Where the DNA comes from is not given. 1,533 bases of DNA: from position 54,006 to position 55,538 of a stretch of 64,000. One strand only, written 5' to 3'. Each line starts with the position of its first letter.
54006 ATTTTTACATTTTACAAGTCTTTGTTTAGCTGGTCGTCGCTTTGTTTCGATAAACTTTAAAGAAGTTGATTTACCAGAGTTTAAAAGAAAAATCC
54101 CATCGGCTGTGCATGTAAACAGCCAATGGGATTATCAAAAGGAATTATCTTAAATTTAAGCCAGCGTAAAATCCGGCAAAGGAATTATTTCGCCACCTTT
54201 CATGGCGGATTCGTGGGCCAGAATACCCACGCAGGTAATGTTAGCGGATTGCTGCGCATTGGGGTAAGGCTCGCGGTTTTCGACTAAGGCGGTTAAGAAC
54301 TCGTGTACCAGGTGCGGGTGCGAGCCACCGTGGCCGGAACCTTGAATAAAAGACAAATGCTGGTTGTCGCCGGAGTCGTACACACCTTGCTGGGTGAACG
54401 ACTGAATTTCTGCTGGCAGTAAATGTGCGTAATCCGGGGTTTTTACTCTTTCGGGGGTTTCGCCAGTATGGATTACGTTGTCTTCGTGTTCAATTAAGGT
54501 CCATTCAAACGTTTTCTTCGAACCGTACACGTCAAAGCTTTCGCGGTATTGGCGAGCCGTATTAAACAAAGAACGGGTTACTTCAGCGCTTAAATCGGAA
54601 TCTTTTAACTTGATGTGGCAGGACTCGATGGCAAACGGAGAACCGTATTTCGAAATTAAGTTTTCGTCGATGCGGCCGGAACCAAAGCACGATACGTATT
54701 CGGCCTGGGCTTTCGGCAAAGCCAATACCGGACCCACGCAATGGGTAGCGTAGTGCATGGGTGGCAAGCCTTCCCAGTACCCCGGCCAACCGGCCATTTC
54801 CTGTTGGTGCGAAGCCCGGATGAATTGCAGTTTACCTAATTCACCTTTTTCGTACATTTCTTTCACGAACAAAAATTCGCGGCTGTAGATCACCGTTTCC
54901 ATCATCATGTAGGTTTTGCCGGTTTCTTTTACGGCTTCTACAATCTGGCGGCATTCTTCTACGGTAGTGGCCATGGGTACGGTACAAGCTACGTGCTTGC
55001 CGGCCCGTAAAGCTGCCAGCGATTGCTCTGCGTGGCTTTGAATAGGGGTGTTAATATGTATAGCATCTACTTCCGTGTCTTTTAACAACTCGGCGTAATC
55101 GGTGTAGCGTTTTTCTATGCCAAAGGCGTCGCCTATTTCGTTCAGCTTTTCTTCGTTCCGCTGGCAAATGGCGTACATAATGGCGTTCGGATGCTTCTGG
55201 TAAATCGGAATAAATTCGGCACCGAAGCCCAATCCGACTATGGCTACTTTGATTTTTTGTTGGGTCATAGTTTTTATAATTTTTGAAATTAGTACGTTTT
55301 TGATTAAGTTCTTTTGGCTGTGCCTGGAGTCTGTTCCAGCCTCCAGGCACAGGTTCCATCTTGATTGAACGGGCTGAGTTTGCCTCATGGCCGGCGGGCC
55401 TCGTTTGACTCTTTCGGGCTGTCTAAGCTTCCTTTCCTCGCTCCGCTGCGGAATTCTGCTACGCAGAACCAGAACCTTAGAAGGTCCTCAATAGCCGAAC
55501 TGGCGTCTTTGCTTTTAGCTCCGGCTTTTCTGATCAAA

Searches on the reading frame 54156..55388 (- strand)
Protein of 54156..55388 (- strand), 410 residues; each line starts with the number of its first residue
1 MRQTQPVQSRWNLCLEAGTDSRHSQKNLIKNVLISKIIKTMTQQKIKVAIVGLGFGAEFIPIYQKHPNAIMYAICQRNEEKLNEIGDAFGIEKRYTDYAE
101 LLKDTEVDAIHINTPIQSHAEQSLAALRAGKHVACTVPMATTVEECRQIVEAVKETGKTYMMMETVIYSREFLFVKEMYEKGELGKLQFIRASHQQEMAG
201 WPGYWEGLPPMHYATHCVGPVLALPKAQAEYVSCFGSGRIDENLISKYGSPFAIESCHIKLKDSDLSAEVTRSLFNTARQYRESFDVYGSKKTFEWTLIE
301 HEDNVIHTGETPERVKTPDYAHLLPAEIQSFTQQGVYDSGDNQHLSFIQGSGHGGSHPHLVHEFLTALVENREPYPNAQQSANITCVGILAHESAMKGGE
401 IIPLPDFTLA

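Call 19: search_protein_families(library=pfam, proteins=[window:54156-55388:-])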
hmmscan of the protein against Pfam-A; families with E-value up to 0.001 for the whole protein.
window:54156-55388:- (410 aa): 1 family
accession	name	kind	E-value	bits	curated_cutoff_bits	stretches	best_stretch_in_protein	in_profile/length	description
PF01408.29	GFO_IDH_MocA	-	1.7e-25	90.5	24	1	46-162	1-118/120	Oxidoreductase family, NAD-binding Rossmann fold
